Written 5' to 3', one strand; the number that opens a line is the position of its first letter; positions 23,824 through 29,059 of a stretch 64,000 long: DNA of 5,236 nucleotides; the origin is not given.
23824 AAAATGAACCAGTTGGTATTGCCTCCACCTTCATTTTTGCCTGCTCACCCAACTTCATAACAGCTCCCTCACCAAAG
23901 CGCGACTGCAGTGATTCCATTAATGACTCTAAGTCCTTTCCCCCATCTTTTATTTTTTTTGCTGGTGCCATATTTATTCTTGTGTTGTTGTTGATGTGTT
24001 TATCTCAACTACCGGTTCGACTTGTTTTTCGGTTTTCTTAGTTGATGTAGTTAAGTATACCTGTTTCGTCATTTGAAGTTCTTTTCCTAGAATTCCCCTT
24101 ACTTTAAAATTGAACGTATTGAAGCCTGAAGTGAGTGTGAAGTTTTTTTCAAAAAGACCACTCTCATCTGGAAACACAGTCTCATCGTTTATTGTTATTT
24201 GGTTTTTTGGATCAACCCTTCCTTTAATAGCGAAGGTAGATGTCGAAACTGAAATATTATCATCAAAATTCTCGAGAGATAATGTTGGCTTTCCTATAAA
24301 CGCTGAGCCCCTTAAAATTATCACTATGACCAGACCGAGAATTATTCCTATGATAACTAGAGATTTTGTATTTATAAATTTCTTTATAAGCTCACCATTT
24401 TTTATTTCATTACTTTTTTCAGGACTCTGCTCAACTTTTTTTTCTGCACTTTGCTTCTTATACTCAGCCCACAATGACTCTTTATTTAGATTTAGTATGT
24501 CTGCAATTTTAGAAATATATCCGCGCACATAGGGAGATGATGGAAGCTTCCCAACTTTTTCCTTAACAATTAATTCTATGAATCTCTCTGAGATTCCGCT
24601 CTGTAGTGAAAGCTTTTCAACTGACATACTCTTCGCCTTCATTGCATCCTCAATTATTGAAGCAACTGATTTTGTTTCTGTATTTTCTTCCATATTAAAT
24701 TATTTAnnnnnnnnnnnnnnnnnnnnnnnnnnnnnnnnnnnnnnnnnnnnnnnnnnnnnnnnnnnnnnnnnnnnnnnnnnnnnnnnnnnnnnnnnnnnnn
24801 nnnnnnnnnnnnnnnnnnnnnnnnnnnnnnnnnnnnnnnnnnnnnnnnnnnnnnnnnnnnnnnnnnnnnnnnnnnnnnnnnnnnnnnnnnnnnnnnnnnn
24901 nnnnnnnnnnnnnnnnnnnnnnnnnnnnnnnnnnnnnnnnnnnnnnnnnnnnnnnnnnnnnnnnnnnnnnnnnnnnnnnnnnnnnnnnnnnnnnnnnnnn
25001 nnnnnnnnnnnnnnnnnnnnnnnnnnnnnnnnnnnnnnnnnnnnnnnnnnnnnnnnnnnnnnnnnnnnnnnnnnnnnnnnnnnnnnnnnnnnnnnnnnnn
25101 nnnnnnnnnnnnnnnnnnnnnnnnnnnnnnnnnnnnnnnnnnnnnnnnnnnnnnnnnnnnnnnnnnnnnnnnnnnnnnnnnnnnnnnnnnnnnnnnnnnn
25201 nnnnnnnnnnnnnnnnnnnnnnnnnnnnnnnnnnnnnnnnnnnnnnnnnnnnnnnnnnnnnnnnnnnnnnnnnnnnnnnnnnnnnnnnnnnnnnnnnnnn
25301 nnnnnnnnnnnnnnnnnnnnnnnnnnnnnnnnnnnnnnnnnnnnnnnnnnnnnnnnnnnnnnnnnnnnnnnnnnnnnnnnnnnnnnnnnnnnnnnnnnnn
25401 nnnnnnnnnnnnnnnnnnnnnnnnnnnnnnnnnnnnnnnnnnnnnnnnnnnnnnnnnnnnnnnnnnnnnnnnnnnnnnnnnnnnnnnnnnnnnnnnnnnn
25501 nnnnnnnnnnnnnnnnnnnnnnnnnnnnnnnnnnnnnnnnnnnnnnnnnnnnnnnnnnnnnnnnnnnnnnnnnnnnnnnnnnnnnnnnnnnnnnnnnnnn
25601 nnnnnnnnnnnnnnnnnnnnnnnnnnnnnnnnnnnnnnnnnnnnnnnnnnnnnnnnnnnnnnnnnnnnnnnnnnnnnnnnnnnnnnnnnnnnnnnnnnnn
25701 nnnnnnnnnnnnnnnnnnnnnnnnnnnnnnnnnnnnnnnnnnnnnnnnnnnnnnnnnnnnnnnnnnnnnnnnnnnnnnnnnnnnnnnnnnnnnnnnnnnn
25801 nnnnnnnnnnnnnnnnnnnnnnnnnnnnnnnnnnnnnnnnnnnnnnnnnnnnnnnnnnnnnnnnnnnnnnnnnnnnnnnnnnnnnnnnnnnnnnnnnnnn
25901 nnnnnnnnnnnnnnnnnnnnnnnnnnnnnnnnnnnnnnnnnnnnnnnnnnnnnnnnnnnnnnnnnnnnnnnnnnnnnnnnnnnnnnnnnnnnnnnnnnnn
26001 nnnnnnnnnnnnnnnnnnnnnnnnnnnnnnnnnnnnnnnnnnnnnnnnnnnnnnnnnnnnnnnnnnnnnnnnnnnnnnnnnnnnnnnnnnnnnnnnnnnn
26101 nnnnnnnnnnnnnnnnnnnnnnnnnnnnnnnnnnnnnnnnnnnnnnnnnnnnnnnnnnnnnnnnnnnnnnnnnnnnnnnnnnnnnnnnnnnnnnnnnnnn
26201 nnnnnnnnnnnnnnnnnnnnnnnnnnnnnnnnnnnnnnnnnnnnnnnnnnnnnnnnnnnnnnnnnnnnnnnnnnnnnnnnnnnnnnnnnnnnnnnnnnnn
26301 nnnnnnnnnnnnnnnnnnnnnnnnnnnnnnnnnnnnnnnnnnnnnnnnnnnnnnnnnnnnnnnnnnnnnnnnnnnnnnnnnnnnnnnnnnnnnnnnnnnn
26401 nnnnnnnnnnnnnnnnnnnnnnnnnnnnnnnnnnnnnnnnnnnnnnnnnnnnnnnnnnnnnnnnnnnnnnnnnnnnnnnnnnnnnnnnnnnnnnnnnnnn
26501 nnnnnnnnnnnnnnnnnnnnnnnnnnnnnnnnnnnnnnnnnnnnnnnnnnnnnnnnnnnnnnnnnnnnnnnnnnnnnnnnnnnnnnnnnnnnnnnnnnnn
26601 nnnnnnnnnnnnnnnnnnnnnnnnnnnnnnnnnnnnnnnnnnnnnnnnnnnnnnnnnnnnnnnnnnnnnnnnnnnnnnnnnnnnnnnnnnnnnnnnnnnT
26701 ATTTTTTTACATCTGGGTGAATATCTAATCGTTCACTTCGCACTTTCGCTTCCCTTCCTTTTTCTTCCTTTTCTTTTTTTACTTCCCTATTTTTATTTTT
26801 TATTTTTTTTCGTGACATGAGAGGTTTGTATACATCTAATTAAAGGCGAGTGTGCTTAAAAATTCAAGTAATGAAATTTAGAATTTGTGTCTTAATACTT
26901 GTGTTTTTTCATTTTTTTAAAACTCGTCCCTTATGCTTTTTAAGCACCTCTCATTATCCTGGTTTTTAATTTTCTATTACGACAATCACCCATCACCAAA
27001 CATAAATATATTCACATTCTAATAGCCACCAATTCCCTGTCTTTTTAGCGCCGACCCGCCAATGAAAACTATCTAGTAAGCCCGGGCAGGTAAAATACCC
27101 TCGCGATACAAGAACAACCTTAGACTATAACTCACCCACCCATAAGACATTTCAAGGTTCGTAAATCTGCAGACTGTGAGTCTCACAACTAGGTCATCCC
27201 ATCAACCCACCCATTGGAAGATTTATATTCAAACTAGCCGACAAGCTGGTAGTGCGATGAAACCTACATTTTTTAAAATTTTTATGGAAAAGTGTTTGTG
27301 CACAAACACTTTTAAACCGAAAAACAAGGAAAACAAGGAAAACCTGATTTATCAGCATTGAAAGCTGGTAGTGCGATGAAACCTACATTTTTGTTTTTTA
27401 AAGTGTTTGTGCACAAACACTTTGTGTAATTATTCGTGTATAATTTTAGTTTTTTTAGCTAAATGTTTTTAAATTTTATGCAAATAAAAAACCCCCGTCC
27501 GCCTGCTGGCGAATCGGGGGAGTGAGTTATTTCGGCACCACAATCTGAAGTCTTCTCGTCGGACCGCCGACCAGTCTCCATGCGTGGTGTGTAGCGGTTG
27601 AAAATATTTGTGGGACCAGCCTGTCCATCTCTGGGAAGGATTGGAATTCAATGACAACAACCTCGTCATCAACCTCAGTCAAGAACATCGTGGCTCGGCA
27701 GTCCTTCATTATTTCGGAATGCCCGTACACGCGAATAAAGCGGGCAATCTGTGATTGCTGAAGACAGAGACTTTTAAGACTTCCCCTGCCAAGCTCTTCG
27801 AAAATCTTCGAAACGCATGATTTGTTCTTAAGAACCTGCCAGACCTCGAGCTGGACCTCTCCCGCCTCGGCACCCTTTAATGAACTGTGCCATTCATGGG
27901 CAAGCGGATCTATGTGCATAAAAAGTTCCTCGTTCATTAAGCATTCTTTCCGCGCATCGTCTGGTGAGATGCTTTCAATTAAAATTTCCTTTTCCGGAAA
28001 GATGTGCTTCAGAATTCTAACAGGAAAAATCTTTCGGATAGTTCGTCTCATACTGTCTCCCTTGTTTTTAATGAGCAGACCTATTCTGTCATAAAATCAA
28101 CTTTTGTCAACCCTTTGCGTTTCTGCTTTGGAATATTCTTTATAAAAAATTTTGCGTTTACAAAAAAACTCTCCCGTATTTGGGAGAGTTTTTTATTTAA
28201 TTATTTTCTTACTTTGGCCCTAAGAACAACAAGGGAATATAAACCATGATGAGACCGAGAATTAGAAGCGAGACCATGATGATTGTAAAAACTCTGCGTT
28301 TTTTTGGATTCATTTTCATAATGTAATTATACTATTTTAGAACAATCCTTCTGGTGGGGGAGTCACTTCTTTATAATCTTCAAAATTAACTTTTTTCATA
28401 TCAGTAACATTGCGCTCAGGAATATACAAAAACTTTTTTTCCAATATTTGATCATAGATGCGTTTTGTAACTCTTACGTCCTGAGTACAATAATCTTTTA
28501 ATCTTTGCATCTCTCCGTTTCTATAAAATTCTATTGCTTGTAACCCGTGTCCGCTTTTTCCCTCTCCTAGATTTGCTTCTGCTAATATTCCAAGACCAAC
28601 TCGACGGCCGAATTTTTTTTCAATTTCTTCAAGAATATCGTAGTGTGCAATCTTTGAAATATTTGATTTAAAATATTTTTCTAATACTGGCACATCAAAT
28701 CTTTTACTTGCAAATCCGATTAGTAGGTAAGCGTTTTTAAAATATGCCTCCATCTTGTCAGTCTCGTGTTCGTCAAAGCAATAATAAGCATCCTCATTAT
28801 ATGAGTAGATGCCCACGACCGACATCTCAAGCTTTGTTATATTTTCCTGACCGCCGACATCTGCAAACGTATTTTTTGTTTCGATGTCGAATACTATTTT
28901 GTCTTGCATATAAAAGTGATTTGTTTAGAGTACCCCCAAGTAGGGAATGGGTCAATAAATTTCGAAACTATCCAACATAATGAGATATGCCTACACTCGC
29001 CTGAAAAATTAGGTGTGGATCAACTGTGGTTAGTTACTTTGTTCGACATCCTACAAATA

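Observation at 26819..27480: A 660-bp gene-free region carries a tandem 62-70-nt element: a conserved 19-mer plus a perfect 24-26-nt palindrome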

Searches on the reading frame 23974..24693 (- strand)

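Call 14: search_protein_families(library=pfam, proteins=[window:23974-24693:-])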
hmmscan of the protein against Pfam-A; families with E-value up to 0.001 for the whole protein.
window:23974-24693:- (239 aa): 2 families
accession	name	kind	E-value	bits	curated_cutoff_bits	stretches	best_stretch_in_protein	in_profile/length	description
PF13413.12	HTH_25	-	3.3e-09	36.9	24.6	1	20-73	8-61/62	Helix-turn-helix domain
PF09136.16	Glucodextran_B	-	1.1e-05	25.6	27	1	136-214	1-81/83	Glucodextranase, domain B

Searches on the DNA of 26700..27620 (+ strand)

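Call 5: search_rna_families(source=window, start=26700, end=27620, threshold=evalue, max_evalue=10, show_alignments=3)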
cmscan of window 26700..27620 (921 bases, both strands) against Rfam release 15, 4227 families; matches with E-value up to 10: 11.
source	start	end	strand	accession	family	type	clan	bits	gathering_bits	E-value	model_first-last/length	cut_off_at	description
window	27288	27424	-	RF04228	MIR6140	Gene; miRNA;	-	32.5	140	0.00054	1-165/165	no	MIR6140 microRNA precursor family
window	27287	27426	+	RF03926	MIR1435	Gene; miRNA;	-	31.1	94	0.019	1-186/186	no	MIR1435 microRNA precursor family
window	27282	27429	+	RF04128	MIR8562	Gene; miRNA;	-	28.1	211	0.0063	1-242/242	no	MIR8562 microRNA precursor family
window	27400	27459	-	RF02844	RefA9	Gene; antisense;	-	25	49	0.23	1-64/64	no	Enterococcus sRNA A9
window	27277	27435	-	RF04128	MIR8562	Gene; miRNA;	-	22.5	211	0.11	80-163/242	no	MIR8562 microRNA precursor family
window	27290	27313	+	RF03217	mir-3167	Gene; miRNA;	-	17.1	86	6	1-59/59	no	mir-3167 microRNA precursor family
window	27385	27426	-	RF00522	PreQ1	Cis-reg; riboswitch;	-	17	39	1.3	1-45/45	no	PreQ1 (pre queuosine) riboswitch aptamer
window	27436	27528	+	RF00322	SNORA31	Gene; snRNA; snoRNA; HACA-box;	-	17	40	2.8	1-130/130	no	Small nucleolar RNA SNORA31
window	27407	27568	-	RF01702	Cyano-2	Gene; sRNA;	-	16.7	40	0.12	1-204/204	no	Cyano-2 RNA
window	27228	27347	+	RF04310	nqrA-II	Cis-reg;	-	16.1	55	7.7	1-174/174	no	nqrA-II ncRNA motif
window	27484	27540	-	RF02399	NsiR1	Gene; sRNA;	-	14.2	39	7.6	1-60/60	no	Nitrogen stress-induced RNA 1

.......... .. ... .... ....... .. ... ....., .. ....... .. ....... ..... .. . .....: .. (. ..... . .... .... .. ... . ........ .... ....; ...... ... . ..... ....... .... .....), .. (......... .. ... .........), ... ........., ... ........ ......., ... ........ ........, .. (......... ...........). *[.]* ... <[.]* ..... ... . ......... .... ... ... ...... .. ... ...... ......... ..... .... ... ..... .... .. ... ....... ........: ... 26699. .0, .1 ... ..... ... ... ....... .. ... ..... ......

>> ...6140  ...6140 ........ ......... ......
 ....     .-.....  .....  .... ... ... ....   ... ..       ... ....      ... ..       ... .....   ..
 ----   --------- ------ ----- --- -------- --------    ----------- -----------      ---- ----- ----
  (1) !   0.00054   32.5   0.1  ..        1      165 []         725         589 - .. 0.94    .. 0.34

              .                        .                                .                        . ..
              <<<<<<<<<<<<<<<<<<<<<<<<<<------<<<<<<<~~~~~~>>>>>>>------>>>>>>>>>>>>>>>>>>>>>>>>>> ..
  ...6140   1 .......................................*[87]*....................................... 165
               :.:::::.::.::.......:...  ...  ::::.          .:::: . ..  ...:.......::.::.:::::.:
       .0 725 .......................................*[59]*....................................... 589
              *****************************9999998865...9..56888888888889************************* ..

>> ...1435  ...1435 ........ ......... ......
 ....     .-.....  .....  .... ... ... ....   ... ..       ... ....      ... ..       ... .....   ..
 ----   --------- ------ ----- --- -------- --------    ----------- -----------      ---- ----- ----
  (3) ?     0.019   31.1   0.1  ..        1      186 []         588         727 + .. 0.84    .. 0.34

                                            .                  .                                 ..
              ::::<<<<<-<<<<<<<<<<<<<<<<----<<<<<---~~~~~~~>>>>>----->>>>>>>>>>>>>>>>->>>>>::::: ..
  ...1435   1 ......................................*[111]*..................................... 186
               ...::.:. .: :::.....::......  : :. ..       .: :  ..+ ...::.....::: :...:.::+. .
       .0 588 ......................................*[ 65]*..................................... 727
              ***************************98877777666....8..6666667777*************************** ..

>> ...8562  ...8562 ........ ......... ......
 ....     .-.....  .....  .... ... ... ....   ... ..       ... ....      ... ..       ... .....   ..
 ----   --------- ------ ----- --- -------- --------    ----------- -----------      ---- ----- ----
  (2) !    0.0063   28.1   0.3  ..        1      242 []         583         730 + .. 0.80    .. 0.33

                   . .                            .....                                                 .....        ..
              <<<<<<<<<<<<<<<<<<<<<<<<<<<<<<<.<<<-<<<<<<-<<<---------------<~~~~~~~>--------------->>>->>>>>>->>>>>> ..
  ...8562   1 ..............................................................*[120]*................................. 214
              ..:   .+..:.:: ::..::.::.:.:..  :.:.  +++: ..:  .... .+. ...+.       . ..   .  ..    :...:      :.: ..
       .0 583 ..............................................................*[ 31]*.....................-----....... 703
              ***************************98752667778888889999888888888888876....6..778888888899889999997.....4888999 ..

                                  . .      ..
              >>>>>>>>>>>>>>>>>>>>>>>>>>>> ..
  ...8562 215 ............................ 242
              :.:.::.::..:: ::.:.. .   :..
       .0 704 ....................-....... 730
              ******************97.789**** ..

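Call 102: search_dna_similar(query=window:27236-27430:+, collection=phages, mode=distant, max_evalue=0.01, max_rows=10)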
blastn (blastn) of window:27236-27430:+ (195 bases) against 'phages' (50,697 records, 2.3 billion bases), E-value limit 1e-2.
No match.

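Call 103: search_dna_similar(query=window:27236-27430:+, collection=plasmids, mode=distant, max_evalue=0.01, max_rows=10)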
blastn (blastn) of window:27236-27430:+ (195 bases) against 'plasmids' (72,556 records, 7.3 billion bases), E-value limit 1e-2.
No match.

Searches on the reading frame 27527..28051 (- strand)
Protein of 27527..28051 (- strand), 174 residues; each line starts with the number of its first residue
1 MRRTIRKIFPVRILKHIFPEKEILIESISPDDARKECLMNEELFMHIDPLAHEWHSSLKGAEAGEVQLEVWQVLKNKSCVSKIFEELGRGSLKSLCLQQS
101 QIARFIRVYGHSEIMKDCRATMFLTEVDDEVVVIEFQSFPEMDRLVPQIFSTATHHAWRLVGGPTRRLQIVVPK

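Call 13: find_encoding_contigs(protein=window:27527-28051:-, flank=10000, max_places=10)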
Protein window:27527-28051:- (174 aa): 18 contigs read that carry it; 10 places shown.
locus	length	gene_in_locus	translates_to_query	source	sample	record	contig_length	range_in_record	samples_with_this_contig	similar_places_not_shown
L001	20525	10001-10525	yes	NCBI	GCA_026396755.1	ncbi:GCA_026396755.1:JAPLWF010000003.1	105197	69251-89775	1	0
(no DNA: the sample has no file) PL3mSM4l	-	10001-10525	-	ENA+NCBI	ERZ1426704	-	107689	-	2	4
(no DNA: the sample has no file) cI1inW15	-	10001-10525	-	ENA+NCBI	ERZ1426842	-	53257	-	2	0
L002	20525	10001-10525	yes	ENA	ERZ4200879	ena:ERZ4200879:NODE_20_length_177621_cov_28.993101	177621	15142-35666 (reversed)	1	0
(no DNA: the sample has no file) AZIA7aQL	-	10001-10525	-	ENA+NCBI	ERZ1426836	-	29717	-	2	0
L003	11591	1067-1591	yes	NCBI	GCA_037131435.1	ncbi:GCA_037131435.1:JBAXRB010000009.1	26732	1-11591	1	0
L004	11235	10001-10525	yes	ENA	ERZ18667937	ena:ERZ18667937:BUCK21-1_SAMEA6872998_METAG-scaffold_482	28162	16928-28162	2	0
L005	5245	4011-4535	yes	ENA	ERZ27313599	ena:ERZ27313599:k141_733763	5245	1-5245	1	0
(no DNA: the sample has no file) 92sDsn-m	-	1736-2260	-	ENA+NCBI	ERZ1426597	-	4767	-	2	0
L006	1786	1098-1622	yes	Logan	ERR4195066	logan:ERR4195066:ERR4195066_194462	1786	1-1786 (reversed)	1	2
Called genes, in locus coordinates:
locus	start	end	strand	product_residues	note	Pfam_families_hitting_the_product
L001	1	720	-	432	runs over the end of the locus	PF01547:SBP_bac_1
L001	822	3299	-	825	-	PF00521:DNA_topoisoIV, PF03989:DNA_gyraseA_C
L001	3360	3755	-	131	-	-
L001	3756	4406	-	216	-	PF13483:Lactamase_B_3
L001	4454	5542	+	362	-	PF00575:S1 (weak), PF23459:S1_RRP5 (faint), PF21543:CvfB_2nd (faint), PF00575:S1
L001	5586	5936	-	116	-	-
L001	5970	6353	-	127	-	-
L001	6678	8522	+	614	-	PF06068:TIP49 (weak), PF05496:RuvB_N (faint), PF00004:AAA, PF17862:AAA_lid_3, PF01434:Peptidase_M41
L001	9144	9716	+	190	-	PF13482:RNase_H_2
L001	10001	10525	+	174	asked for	-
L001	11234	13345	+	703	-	PF17854:FtsK_alpha, PF01580:FtsK_SpoIIIE, PF09397:FtsK_gamma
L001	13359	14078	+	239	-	PF13413:HTH_25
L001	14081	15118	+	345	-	PF00154:RecA_N, PF06745:ATPase (faint), PF08423:Rad51, PF27531:MT3502_N (weak), PF21096:RecA_C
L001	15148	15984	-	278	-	PF00763:THF_DHG_CYH, PF02882:THF_DHG_CYH_C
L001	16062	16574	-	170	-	-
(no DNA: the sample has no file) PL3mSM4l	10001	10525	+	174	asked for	-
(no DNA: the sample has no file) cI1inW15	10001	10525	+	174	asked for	-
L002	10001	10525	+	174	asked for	-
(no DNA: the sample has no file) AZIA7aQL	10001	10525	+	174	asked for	-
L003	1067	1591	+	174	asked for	-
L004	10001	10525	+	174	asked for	-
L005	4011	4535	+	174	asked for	-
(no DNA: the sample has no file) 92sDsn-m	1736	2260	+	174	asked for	-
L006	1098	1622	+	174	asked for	-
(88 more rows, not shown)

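Call 14: search_protein_families(library=pfam, proteins=[window:27527-28051:-])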
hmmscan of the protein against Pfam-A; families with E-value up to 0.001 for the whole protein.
window:27527-28051:- (174 aa): 0 families

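Call 57: find_homologous_proteins(query=window:27527-28051:-, max_evalue=0.001)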
Query window:27527-28051:- (174 aa): 1 proteins with E <= 0.001 among 31 candidates.
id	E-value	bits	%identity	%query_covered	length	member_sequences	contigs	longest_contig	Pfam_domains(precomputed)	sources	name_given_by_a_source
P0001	2.9e-111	387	100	100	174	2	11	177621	-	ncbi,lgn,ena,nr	ncbi:MAG: hypothetical protein WCO21_02550 [bacterium]|nr:hypothetical protein [Candidatus Jorgensen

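Call 90: search_protein_families(library=pfam, proteins=[window:27527-28051:-], max_evalue=0.5)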
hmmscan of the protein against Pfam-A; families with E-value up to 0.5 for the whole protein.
window:27527-28051:- (174 aa): 0 families

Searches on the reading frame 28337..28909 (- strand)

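Call 14: search_protein_families(library=pfam, proteins=[window:28337-28909:-])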
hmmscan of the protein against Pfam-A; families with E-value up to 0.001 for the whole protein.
window:28337-28909:- (190 aa): 3 families
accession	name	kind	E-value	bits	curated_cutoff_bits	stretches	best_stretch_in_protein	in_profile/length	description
PF13482.12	RNase_H_2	-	4.8e-10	40.1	22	1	7-155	3-164/165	RNase_H superfamily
PF10108.15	DNA_pol_B_exo2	-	3.5e-05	24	24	0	89-152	105-170/213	Predicted 3'-5' exonuclease related to the exonuclease domain of PolB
PF01612.26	DNA_pol_A_exo1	-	7.4e-05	23.1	23.6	1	5-157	23-170/173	3'-5' exonuclease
